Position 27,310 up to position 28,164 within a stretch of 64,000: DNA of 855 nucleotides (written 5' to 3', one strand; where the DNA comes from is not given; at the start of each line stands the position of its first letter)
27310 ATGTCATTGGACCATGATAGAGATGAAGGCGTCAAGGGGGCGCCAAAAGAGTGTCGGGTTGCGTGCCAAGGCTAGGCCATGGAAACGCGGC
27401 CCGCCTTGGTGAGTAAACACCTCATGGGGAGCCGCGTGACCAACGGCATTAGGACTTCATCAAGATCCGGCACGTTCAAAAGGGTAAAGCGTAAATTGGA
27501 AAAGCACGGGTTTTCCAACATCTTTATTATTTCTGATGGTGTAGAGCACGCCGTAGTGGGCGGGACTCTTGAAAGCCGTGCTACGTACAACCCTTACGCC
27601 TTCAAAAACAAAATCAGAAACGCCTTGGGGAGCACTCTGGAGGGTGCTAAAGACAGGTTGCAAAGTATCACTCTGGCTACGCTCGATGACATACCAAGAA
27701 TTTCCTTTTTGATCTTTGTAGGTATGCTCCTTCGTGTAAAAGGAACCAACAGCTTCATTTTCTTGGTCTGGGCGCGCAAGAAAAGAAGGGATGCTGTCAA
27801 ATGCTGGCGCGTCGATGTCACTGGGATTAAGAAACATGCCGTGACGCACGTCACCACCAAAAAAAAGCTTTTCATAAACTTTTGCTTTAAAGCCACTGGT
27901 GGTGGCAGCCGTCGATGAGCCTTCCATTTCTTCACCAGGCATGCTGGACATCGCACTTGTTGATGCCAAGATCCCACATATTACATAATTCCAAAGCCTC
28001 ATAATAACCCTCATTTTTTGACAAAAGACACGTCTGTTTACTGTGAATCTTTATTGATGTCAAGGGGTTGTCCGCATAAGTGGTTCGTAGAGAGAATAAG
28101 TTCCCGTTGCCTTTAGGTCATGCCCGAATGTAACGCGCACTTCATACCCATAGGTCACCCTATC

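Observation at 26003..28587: Four tandem secreted paralogs (family B) immediately downstream of clpB, with a nested leader pattern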

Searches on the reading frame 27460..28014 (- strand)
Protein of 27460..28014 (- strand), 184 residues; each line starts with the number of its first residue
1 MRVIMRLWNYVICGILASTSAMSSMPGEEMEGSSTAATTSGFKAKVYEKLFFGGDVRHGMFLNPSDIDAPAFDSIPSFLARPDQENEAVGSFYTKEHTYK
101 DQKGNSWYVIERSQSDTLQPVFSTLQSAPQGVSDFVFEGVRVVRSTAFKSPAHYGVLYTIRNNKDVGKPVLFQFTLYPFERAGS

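Call 4: search_protein_families(library=pfam, proteins=[window:27460-28014:-], max_evalue=1)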
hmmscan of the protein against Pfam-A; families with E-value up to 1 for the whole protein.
window:27460-28014:- (184 aa): 0 families

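Call 12: find_homologous_proteins(query=A2, max_evalue=0.01)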
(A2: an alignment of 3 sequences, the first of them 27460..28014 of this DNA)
Query A2 (3 sequences) (184 aa, profile of the alignment): 7 proteins with E <= 0.01 among 3042 candidates.
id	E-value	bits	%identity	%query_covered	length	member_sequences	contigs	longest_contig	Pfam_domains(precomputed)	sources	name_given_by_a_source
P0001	2.2e-91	323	100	98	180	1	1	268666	-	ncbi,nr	ncbi:MAG: hypothetical protein C0514_02390 [Candidatus Puniceispirillum sp.]|nr:hypothetical protein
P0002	4.4e-84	299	38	94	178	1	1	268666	-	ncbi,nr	ncbi:MAG: hypothetical protein C0514_02380 [Candidatus Puniceispirillum sp.]|nr:hypothetical protein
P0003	6.1e-84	299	43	95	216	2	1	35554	-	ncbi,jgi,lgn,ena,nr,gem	ncbi:MAG: hypothetical protein LCH26_03220 [Proteobacteria bacterium]|nr:hypothetical protein [Pseud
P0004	1.2e-83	298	42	89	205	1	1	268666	-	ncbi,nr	ncbi:MAG: hypothetical protein C0514_02385 [Candidatus Puniceispirillum sp.]|nr:hypothetical protein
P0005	6.2e-76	273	37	95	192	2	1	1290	-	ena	-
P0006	1.5e-72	262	37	97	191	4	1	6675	-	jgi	-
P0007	1.3e-54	203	60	98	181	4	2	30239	-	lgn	-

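Call 15: find_encoding_contigs(protein=P0003, flank=10000, max_places=4)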
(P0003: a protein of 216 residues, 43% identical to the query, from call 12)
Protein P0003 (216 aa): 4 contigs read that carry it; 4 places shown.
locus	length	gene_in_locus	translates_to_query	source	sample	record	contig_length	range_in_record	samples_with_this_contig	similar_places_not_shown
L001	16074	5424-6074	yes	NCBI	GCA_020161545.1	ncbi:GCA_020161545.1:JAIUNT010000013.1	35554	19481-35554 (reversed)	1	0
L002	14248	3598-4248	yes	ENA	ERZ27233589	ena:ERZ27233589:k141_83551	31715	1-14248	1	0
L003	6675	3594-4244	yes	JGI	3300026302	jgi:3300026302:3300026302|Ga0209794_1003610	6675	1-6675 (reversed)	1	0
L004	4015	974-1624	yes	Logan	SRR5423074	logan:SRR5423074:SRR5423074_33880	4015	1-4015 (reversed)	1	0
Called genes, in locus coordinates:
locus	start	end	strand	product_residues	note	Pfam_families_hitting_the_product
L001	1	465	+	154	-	PF00162:PGK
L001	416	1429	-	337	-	PF02628:COX15-CtaA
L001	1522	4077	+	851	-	PF02861:Clp_N, PF13191:AAA_16 (weak), PF00004:AAA, PF17871:AAA_lid_9, PF00004:AAA, PF07724:AAA_2, PF07728:AAA_5, PF10431:ClpB_D2-small, +8 more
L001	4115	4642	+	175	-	-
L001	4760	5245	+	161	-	-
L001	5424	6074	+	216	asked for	-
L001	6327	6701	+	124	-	-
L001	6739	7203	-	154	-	-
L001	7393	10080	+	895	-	PF02739:5_3_exonuc_N, PF01367:5_3_exonuc, PF00476:DNA_pol_A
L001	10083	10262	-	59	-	PF03884:YacG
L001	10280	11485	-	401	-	PF00202:Aminotran_3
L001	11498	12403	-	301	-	PF00491:Arginase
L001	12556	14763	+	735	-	PF02743:dCache_1, PF22673:MCP-like_PDC_1, PF00211:Guanylate_cyc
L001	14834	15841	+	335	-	PF00005:ABC_tran, PF13304:AAA_21 (faint), PF09383:NIL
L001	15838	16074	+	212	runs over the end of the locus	PF00528:BPD_transp_1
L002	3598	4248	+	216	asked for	-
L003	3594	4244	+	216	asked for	-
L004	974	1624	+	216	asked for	-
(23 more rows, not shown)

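Call 16: find_encoding_contigs(protein=P0007, flank=10000, max_places=4)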
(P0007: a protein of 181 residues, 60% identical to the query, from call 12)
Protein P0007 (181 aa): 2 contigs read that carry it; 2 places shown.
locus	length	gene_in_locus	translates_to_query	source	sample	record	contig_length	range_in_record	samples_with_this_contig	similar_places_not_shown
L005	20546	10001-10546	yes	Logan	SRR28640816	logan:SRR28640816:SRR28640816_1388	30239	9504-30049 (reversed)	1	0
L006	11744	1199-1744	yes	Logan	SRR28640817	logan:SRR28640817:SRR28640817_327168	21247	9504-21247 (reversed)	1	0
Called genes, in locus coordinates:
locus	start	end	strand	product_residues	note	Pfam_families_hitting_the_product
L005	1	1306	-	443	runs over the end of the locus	PF01235:Na_Ala_symp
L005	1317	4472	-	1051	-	PF27156:RP005_N, PF14691:Fer4_20 (faint)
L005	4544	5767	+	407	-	PF00162:PGK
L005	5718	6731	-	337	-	PF02628:COX15-CtaA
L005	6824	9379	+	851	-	PF02861:Clp_N, PF13191:AAA_16 (weak), PF00004:AAA, PF17871:AAA_lid_9, PF00004:AAA, PF07724:AAA_2, PF07728:AAA_5, PF10431:ClpB_D2-small, +8 more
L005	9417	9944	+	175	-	-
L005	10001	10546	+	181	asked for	-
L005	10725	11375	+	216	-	-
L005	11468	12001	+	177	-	-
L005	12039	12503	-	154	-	-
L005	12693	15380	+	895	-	PF02739:5_3_exonuc_N, PF01367:5_3_exonuc, PF00476:DNA_pol_A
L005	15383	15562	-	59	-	PF03884:YacG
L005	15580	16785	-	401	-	PF00202:Aminotran_3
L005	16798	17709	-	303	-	PF00491:Arginase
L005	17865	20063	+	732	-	PF02743:dCache_1, PF22673:MCP-like_PDC_1, PF00211:Guanylate_cyc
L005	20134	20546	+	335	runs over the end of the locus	PF00005:ABC_tran, PF13304:AAA_21 (faint), PF09383:NIL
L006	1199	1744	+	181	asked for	-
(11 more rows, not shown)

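Call 17: find_encoding_contigs(protein=P0006, flank=10000, max_places=4)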
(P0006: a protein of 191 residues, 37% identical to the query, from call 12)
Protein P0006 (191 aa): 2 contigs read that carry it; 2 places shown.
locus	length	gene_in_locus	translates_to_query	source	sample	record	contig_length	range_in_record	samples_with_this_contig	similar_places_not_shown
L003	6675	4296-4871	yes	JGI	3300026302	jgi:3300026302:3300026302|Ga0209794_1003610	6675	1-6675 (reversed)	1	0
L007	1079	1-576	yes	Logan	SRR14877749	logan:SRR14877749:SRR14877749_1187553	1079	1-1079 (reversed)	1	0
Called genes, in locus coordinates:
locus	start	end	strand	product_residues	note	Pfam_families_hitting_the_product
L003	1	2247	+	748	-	?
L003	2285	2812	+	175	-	-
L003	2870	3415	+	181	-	-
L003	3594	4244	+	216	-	-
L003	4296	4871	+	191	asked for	-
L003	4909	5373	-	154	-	-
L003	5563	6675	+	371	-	?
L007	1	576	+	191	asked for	?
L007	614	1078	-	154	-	?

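Call 25: search_solved_structures(query=A4, max_evalue=10)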
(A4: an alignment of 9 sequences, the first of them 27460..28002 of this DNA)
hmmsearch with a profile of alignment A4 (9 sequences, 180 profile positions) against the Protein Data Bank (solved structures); distinct sequences matched with E-value up to 10: 1.
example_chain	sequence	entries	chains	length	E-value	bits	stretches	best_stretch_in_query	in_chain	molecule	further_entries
9cdu_A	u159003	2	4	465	1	12.8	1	48-112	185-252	Rhombotarget A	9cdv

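Call 26: search_protein_families(library=ncbifam, proteins=[window:27460-28014:-], max_evalue=1)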
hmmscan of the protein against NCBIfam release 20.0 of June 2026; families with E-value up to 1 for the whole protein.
window:27460-28014:- (184 aa): 0 families

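Call 28: predict_structure(alignment_id=A5)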
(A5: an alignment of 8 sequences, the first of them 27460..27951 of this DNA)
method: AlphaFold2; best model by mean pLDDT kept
length: 163 residues; sequences in the alignment: 8
mean_pLDDT: 65.8   pTM: 0.64
mean pLDDT of the five models: 65.8, 64.8, 64.4, 62.4, 38.2
residues with pLDDT >= 90: 1; 70-90: 86; 50-70: 33; < 50: 43
segments of 3 or more residues with pLDDT < 50: 1-20, 60-72, 93-100
pLDDT, mean of each block of 10 residues (from residue 1): 34 38 73 79 84 67 37 63 80 49 60 80 85 86 63 80 45
secondary structure, 60 per line:
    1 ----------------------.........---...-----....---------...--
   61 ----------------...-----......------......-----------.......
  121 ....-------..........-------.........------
elements in order: H23-31 E35-37 H43-46 E77-79 E85-90 H97-102 E114-124 E132-141 E149-157

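Call 30: search_protein_representatives(alignment_id=A5)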
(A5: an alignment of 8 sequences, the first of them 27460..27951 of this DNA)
Query: 8 sequences, 180 profile positions. Proteins with E-value up to 0.001 (for the whole library): 10; up to 1e-10: 7; up to 1e-30: 4. The best 10 are listed.
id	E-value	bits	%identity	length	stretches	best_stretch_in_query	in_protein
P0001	1.1e-78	279.8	-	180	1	1-180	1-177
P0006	1.0e-74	266.9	-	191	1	1-178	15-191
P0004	1.5e-72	259.8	-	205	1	13-180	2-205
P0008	3.0e-36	141.6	-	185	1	1-178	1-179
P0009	1.9e-30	122.6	-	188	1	3-177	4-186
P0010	6.5e-28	114.4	-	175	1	1-172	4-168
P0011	1.3e-25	106.9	-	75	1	108-180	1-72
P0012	1.2e-07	48.3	-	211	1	31-178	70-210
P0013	2.5e-07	47.3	-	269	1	23-178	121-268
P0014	8.3e-06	42.4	-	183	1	30-177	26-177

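Call 34: fold_search(model_id=the predicted structure, library=pdb)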
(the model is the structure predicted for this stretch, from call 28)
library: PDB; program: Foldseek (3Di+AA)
matches with E <= 10: 498; with E <= 0.001: 0
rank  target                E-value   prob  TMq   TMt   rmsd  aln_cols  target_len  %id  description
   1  3nwz_B                1.1e-01  0.09  0.14  0.15  15.8       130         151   14  Crystal Structure of BH2602 protein from Bacillus halodurans with CoA, Northeast Structural Genomics Consortium Target (released 2010-09-08)
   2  9of2_C                5.5e-01  0.13  0.18  0.11   7.9        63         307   13  Dimer of HIF-2a-ARNT Heterodimers Complexed on 51-bp HRE/HAS (released 2025-06-11)
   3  2o2a_D                5.9e-01  0.05  0.16  0.19  12.0        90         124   11  The crystal structure of a protein of unknown function from Streptococcus agalactiae (released 2006-12-26)
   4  2fpn                  6.2e-01  0.07  0.15  0.13  14.0        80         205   11  The crystal structure of the ywmB protein from Bacillus subtilis (released 2006-03-14)
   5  1fx3_C                7.0e-01  0.20  0.23  0.25   5.8        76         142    9  CRYSTAL STRUCTURE OF H. INFLUENZAE SECB (released 2000-12-06)
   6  4qda_F                7.0e-01  0.06  0.13  0.15  16.4       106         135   16  Crystal structure of mutant Thioesterase PA1618 (E64A) from Pseudomonas aeruginosa (released 2015-05-13)
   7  7fds_B                8.8e-01  0.08  0.13  0.17  10.9        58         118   16  High resolution crystal structure of LpqH from Mycobacterium tuberculosis (released 2021-12-15)
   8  2v1z                  8.8e-01  0.04  0.13  0.09   6.4        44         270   14  Structure of a TEM-1 beta-lactamase insertant allosterically regulated by kanamycin and anions. (released 2008-06-24)
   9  2qq2_H                9.3e-01  0.07  0.14  0.15   6.7        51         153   10  Crystal structure of C-terminal domain of Human acyl-CoA thioesterase 7 (released 2007-08-14)
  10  2q2b_B                9.3e-01  0.06  0.14  0.15   8.0        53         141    9  Crystal structure of the C-terminal domain of mouse acyl-CoA thioesterase 7 (released 2007-07-17)
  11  5tbm_A                9.8e-01  0.10  0.17  0.23   8.0        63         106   13  Crystal structure of PT2385 bound to HIF2a-B*:ARNT-B* complex (released 2016-09-21)
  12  9a3p_M                9.8e-01  0.08  0.18  0.11   9.3        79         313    9  CLOCK-BMAL1 bound to the native Por nucleosome (released 2023-06-01)
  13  4rx2_F                1.0e+00  0.04  0.14  0.10   6.3        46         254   11  A triple mutant in the omega-loop of TEM-1 beta-lactamase changes the substrate profile via a large conformational cha (released 2015-03-04)
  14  2pim                  1.0e+00  0.03  0.11  0.13  16.0        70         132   16  CRYSTAL STRUCTURE OF A PUTATIVE THIOESTERASE, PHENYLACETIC ACID DEGRADATION-RELATED PROTEIN (REUT_B4779) FROM RALSTONIA  (released 2007-05-01)
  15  8ck3_A                1.1e+00  0.09  0.18  0.23   5.3        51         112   14  STRUCTURE OF HIF2A-ARNT HETERODIMER IN COMPLEX WITH (S)-1-(3,5-Difluoro-phenyl)-5,5-difluoro-3-methanesulfonyl-5,6-dih (released 2023-07-19)
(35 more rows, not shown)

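Call 35: find_homologous_proteins(query=A6, max_evalue=0.1)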
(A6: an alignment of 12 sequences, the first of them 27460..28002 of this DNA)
Query A6 (12 sequences) (180 aa, profile of the alignment): 7 proteins with E <= 0.1 among 8000 candidates.
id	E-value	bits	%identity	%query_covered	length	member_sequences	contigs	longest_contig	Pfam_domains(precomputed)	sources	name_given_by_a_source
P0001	3.8e-63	231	100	100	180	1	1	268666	-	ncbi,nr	ncbi:MAG: hypothetical protein C0514_02390 [Candidatus Puniceispirillum sp.]|nr:hypothetical protein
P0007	1.3e-57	213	60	100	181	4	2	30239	-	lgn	-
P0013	3.0e-41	160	31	62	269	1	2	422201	-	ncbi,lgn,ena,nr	ncbi:MAG: hypothetical protein H2057_06375 [Alphaproteobacteria bacterium]|nr:hypothetical protein [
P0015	2.3e-40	157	30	62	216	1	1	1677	-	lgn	-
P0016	1.2e-39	155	30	62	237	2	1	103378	-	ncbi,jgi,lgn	jgi:hypothetical protein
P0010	1.7e-23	102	25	69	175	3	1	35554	-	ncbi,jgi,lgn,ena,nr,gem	ncbi:MAG: hypothetical protein LCH26_03230 [Proteobacteria bacterium]|nr:hypothetical protein [Pseud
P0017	1.7e-19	89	21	59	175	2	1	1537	-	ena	-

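Call 36: find_encoding_contigs(protein=P0013, flank=8000, max_places=2)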
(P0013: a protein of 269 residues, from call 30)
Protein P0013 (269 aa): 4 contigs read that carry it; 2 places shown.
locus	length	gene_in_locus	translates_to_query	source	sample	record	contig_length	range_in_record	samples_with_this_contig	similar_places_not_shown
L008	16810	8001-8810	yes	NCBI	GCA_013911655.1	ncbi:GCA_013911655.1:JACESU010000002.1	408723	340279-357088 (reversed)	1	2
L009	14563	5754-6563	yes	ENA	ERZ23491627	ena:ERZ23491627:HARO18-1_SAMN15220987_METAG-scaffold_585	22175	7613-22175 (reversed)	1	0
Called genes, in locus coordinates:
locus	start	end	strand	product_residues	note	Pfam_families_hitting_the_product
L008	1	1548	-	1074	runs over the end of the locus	PF27156:RP005_N, PF14691:Fer4_20 (faint), PF07992:Pyr_redox_2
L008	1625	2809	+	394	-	PF00162:PGK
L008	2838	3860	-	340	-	PF02628:COX15-CtaA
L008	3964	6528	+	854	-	PF02861:Clp_N, PF23569:NBD_SMAX1, PF00004:AAA, PF17871:AAA_lid_9, PF00004:AAA, PF07724:AAA_2, PF07728:AAA_5, PF10431:ClpB_D2-small, +9 more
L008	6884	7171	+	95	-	-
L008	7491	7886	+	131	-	-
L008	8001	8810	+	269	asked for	-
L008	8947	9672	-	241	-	PF10090:HPTransfase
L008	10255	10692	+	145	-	PF02502:LacAB_rpiB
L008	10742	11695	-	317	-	-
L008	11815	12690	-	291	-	-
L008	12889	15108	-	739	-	-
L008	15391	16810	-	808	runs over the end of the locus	-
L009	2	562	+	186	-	?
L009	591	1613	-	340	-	PF02628:COX15-CtaA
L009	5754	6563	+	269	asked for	-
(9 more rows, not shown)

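Call 37: find_encoding_contigs(protein=P0016, flank=8000, max_places=2)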
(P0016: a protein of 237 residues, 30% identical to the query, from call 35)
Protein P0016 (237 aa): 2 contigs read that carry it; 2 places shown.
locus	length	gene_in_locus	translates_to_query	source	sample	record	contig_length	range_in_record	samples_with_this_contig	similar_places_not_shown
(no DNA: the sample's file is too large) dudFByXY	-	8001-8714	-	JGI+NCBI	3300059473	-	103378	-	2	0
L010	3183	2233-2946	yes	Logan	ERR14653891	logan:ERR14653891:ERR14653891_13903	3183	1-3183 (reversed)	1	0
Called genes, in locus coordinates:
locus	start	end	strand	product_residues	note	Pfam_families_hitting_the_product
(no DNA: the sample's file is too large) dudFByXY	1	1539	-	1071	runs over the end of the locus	PF27156:RP005_N, PF14691:Fer4_20 (faint), PF07992:Pyr_redox_2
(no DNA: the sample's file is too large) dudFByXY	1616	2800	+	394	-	PF00162:PGK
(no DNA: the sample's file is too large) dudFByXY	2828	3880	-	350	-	PF02628:COX15-CtaA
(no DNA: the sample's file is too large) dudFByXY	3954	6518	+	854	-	PF02861:Clp_N, PF23569:NBD_SMAX1, PF00004:AAA, PF17871:AAA_lid_9, PF00004:AAA, PF07724:AAA_2, PF07728:AAA_5, PF10431:ClpB_D2-small, +9 more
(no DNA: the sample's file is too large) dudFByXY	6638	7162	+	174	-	-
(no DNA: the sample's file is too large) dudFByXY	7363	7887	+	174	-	-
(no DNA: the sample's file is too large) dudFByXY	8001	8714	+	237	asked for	-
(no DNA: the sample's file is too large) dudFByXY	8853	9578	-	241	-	PF10090:HPTransfase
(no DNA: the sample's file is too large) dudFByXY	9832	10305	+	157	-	PF00583:Acetyltransf_1, PF13673:Acetyltransf_10, PF13508:Acetyltransf_7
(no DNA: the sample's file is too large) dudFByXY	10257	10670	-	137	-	-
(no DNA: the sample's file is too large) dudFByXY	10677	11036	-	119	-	PF00646:F-box (weak), PF12937:F-box-like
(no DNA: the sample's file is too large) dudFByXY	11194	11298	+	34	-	-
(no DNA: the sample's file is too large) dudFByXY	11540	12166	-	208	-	PF00646:F-box (faint)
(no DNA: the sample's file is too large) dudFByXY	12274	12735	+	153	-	PF02502:LacAB_rpiB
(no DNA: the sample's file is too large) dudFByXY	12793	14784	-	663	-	-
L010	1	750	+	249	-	?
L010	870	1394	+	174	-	-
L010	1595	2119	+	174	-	-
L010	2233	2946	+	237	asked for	-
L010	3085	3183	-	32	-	?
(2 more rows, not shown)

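Call 41: find_related_loci(query=A7, collection=genome_contigs, flank=10000)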
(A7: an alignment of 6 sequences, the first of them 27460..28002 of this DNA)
Query A7 (180 aa) in genome_contigs; peptide patterns used: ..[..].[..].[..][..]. (x = any residue, [..] = any of these).
5 stretches matched a pattern; 2 encode a relative of the query (tblastn E <= 1e-3); 2 distinct loci.
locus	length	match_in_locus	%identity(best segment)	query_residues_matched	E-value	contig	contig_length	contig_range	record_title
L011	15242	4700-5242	60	1-180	8e-69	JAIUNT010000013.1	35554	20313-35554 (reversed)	MAG: Proteobacteria bacterium isolate CAED1 spades-bin.33~NODE_1819_length_35554_cov_1.18311, whole genome shotgun seque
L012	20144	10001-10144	35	81-120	8e-4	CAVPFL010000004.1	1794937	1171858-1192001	MAG: uncultured Alphaproteobacteria bacterium isolate MFD10071.bin.1.145 genome assembly, contig: contig_30628, whole ge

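Call 43: find_encoding_contigs(protein=P0008, flank=8000, max_places=3)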
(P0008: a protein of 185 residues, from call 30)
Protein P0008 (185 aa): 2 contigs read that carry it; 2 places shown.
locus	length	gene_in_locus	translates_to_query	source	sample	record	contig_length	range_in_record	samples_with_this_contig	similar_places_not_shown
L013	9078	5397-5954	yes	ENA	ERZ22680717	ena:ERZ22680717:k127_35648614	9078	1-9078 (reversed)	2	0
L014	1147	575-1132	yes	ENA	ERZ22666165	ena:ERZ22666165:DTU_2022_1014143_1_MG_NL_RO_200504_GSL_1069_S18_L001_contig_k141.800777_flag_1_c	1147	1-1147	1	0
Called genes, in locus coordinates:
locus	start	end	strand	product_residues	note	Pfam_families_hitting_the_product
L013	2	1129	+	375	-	?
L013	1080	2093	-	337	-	PF02628:COX15-CtaA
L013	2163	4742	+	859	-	PF02861:Clp_N, PF23569:NBD_SMAX1, PF00004:AAA, PF17871:AAA_lid_9, PF00004:AAA, PF07724:AAA_2, PF07728:AAA_5, PF10431:ClpB_D2-small, +7 more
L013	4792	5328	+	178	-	-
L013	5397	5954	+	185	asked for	-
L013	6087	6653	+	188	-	-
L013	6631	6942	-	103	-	-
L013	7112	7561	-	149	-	-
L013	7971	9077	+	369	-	?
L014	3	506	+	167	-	?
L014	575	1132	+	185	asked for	-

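Call 44: find_encoding_contigs(protein=P0014, flank=8000, max_places=3)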
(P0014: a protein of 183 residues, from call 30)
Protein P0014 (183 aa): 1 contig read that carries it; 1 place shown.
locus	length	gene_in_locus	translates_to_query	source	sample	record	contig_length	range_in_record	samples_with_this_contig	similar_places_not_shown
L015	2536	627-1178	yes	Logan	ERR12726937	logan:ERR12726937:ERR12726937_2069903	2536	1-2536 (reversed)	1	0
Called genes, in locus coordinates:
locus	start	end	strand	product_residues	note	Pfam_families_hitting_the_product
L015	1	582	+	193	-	?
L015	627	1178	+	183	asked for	-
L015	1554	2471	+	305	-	PF27087:LRR_TMOD-LMOD (faint)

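Call 45: find_encoding_contigs(protein=P0012, flank=8000, max_places=3)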
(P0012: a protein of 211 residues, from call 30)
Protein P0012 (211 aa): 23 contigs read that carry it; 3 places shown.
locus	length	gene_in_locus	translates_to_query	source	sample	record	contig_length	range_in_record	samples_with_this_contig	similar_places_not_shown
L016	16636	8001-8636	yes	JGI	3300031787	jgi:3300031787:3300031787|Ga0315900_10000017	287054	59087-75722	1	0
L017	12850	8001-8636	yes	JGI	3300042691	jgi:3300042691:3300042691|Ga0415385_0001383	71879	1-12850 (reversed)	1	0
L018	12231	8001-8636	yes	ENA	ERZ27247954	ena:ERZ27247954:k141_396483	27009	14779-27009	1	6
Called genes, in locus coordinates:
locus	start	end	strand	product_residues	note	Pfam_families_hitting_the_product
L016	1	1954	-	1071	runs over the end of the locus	PF27156:RP005_N, PF14691:Fer4_20 (faint), PF07992:Pyr_redox_2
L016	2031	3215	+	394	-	PF00162:PGK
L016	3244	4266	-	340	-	PF02628:COX15-CtaA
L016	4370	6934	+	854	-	PF02861:Clp_N, PF23569:NBD_SMAX1, PF00004:AAA, PF17871:AAA_lid_9, PF00004:AAA, PF07724:AAA_2, PF07728:AAA_5, PF10431:ClpB_D2-small, +9 more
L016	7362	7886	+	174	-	-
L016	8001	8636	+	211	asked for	-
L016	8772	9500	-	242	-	PF10090:HPTransfase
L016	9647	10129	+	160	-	PF00583:Acetyltransf_1, PF13673:Acetyltransf_10, PF13508:Acetyltransf_7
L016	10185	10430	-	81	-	-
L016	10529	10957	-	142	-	PF00646:F-box (weak), PF12937:F-box-like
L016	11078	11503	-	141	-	-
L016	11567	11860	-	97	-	PF00646:F-box, PF12937:F-box-like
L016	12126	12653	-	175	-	-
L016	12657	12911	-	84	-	PF00646:F-box (weak), PF12937:F-box-like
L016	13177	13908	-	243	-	PF00646:F-box (weak), PF12937:F-box-like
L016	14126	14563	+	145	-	PF02502:LacAB_rpiB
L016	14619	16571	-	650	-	-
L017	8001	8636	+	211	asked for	-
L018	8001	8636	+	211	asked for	-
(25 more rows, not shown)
